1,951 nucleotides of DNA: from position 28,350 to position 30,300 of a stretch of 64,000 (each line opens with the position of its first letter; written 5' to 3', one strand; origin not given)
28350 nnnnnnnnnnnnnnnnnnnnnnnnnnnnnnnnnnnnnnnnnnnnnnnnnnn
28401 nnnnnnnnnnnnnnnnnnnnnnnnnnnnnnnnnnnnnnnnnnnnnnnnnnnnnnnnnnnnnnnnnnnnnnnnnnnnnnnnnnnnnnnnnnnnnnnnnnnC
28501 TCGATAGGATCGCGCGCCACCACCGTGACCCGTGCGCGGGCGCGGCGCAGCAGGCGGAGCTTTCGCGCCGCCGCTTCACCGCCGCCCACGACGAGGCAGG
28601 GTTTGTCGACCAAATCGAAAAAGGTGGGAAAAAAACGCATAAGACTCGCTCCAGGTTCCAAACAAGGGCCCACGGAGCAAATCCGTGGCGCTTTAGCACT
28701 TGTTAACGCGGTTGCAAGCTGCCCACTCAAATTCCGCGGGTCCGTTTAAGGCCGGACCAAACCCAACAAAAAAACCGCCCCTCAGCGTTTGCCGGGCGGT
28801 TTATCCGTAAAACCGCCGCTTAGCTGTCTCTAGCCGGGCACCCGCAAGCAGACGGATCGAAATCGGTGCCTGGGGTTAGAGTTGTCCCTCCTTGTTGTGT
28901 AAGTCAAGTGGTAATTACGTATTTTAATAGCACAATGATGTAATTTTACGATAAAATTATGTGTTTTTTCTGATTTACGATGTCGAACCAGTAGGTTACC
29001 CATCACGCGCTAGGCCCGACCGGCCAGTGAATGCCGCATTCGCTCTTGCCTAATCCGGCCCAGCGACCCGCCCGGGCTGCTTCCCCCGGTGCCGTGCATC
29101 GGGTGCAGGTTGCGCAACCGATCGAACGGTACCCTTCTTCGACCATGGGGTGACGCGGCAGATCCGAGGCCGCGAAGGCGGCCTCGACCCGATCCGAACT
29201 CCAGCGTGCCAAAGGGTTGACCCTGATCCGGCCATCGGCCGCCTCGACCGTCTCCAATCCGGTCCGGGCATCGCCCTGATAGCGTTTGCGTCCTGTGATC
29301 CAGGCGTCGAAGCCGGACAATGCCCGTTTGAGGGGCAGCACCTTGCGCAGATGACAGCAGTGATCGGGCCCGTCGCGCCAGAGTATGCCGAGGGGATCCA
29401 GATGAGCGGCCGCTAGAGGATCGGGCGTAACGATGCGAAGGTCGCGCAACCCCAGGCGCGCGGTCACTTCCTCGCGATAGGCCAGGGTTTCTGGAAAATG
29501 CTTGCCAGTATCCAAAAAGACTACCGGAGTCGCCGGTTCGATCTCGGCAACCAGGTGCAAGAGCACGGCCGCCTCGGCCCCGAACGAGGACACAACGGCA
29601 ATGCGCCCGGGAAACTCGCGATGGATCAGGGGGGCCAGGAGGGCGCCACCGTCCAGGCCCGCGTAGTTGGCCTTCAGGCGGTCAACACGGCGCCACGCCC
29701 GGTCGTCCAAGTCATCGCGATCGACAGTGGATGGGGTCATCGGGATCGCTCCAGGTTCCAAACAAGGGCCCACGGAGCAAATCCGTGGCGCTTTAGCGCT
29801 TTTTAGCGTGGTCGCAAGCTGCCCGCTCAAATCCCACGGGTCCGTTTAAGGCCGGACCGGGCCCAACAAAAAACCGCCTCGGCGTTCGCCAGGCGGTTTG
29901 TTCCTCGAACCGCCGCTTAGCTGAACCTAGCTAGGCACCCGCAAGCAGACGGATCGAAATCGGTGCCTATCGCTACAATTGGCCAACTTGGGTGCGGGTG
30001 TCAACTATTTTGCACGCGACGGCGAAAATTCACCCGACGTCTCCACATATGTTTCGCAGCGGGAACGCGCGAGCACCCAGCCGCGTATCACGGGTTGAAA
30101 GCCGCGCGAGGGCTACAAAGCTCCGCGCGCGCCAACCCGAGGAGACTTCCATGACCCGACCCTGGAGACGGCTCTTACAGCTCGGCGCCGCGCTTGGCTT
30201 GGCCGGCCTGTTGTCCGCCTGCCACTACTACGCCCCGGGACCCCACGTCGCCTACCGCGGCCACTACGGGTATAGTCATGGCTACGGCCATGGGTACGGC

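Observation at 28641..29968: Duplicated ~225-nt structured 5' leader with terminator/antiterminator logic in front of both sulfate-assimilation transcription units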

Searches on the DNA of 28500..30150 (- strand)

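Call 4: search_rna_families(source=window, start=28500, end=30150, threshold=evalue, max_evalue=10, show_alignments=4)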
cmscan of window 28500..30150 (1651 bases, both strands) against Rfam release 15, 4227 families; matches with E-value up to 10: 7.
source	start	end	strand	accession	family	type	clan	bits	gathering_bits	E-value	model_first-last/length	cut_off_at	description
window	29773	29847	-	RF00521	SAM_alpha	Cis-reg; riboswitch;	-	42.5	36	8.4e-08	1-79/79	no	Alpha-proteobacteria SAM riboswitch aptamer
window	28683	28743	-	RF01726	SAM-II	Cis-reg; riboswitch;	-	35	44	0.00017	1-60/60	no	SAM-II riboswitch aptamer (SAM-II long loop)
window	28673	28747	-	RF00521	SAM_alpha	Cis-reg; riboswitch;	-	33.2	36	2.7e-05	1-79/79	no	Alpha-proteobacteria SAM riboswitch aptamer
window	29783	29843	-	RF01726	SAM-II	Cis-reg; riboswitch;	-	29.9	44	0.0032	1-60/60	no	SAM-II riboswitch aptamer (SAM-II long loop)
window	28926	28981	+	RF00335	snoZ13_snr52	Gene; snRNA; snoRNA; CD-box;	-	17.9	47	5.9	1-101/101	no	Small nucleolar RNA Z13/snr52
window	29867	29962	-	RF02552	RcsR1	Gene; sRNA;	-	17.5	60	1.6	1-96/96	no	RcsR1 sRNA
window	29797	29863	-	RF03003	GP20-b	Cis-reg;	-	17.4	36.2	1.3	1-62/62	no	GP20-b RNA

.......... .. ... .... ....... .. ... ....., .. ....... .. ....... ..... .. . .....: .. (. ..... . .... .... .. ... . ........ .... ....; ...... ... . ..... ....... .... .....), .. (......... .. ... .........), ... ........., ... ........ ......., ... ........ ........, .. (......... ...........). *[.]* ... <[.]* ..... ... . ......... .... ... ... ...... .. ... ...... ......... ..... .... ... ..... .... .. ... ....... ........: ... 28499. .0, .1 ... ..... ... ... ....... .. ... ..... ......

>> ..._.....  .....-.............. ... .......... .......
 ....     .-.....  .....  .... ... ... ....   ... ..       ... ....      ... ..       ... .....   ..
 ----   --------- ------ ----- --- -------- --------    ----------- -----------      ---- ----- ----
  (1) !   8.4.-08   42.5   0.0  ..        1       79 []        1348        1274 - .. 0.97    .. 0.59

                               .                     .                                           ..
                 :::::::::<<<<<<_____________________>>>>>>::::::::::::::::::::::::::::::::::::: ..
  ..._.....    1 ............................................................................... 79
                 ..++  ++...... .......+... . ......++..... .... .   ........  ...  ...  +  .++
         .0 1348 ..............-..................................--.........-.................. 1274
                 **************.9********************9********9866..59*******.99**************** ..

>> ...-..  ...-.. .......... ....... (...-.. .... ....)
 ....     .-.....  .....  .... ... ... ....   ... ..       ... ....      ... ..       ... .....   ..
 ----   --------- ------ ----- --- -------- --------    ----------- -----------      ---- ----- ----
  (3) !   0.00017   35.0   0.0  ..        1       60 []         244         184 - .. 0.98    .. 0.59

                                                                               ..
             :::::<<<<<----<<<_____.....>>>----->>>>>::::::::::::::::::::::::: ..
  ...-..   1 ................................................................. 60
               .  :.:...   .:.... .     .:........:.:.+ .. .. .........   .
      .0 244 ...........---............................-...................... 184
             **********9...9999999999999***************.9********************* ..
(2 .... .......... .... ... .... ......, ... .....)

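Call 14: search_dna_similar(query=window:28641-28873:-, collection=plasmids, mode=distant, max_rows=30)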
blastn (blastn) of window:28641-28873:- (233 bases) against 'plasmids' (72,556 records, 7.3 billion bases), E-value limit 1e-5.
No match.

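Call 22: search_rna_families(sources=[L001, L002, L003], threshold=evalue, max_evalue=0.1)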
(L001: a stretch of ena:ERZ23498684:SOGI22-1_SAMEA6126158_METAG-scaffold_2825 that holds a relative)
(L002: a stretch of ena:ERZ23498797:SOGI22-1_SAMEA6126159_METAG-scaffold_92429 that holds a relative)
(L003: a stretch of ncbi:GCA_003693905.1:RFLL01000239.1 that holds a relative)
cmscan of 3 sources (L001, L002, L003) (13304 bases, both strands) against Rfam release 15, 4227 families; matches with E-value up to 0.1: 8.
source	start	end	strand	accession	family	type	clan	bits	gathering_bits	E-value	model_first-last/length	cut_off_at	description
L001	881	955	+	RF00521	SAM_alpha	Cis-reg; riboswitch;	-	42.7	36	5.7e-07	1-79/79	no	Alpha-proteobacteria SAM riboswitch aptamer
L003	3834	3908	+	RF00521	SAM_alpha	Cis-reg; riboswitch;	-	35.1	36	6.6e-05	1-79/79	no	Alpha-proteobacteria SAM riboswitch aptamer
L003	5073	5147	+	RF00521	SAM_alpha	Cis-reg; riboswitch;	-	34.4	36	0.0001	1-79/79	no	Alpha-proteobacteria SAM riboswitch aptamer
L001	885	945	+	RF01726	SAM-II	Cis-reg; riboswitch;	-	31.7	44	0.0091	1-60/60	no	SAM-II riboswitch aptamer (SAM-II long loop)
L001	1926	1986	+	RF01726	SAM-II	Cis-reg; riboswitch;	-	29.9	44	0.026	1-60/60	no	SAM-II riboswitch aptamer (SAM-II long loop)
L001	1922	1996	+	RF00521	SAM_alpha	Cis-reg; riboswitch;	-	29.1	36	0.0029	1-79/79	no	Alpha-proteobacteria SAM riboswitch aptamer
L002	81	155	+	RF00521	SAM_alpha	Cis-reg; riboswitch;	-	28.6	36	0.0039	1-79/79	no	Alpha-proteobacteria SAM riboswitch aptamer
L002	1199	1253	+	RF00521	SAM_alpha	Cis-reg; riboswitch;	-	23.7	36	0.084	1-58/79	3'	Alpha-proteobacteria SAM riboswitch aptamer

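Call 33: search_rna_families(source=window, start=29860, end=29980, threshold=evalue, max_evalue=10, show_alignments=3)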
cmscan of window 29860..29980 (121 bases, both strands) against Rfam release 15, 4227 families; matches with E-value up to 10: 4.
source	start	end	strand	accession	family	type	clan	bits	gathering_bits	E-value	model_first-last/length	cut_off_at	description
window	29867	29962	-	RF02552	RcsR1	Gene; sRNA;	-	17.5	60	0.11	1-96/96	no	RcsR1 sRNA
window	29878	29930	-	RF03780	mir-3389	Gene; miRNA;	-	14.4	75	2.7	1-69/69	no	mir-3389 microRNA precursor family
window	29860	29905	+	RF00106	RNAI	Gene; antisense;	-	10.6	47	7.6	64-102/102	5'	RNAI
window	29944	29980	+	RF00392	SNORA5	Gene; snRNA; snoRNA; HACA-box;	CL00024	9.3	30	9.3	1-36/134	3'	Small nucleolar RNA SNORA5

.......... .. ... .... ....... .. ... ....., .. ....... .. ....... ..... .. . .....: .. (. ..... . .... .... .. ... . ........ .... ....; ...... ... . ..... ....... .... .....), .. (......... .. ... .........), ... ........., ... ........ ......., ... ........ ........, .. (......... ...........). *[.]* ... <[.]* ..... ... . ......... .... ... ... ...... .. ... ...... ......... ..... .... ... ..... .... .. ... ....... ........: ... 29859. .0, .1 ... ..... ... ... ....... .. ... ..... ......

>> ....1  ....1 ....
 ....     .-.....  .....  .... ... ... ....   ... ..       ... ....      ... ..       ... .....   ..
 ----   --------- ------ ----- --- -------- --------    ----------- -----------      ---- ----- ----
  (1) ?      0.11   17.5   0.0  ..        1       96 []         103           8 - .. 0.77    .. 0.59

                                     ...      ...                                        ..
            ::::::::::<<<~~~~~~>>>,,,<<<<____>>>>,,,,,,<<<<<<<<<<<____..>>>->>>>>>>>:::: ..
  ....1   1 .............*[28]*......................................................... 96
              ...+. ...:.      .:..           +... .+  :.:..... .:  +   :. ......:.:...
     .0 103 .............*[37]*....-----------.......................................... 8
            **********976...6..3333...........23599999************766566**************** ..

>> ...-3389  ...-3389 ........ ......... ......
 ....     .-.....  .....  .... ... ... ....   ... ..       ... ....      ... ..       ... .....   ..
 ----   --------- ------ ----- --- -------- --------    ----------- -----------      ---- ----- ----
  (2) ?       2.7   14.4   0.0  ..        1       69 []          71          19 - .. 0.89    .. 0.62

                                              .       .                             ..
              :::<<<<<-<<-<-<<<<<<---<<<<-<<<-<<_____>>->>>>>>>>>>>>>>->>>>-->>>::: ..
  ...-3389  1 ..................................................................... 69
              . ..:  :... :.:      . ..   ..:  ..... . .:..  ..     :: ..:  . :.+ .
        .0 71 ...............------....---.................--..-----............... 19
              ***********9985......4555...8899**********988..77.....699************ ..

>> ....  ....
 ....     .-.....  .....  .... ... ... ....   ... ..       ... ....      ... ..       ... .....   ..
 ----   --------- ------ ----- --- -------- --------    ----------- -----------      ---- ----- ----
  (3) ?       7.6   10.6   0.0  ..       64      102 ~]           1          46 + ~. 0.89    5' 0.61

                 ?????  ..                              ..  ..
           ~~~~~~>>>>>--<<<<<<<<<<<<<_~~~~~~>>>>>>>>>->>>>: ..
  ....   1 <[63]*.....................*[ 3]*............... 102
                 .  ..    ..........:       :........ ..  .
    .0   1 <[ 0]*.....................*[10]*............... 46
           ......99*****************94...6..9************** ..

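Call 45: build_rna_model(alignment_id=A2, structure=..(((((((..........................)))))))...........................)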
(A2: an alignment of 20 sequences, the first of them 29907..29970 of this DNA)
Model R1 built from alignment A2 (20 sequences, 69 columns); structure: as given.
model positions 64; base pairs 7; branch points 0; effective number of sequences 3.66; information 0.875 bits per position. Calibrated on 0.2 Mb of random sequence (short: E-values are rough).
structure used (alignment columns):
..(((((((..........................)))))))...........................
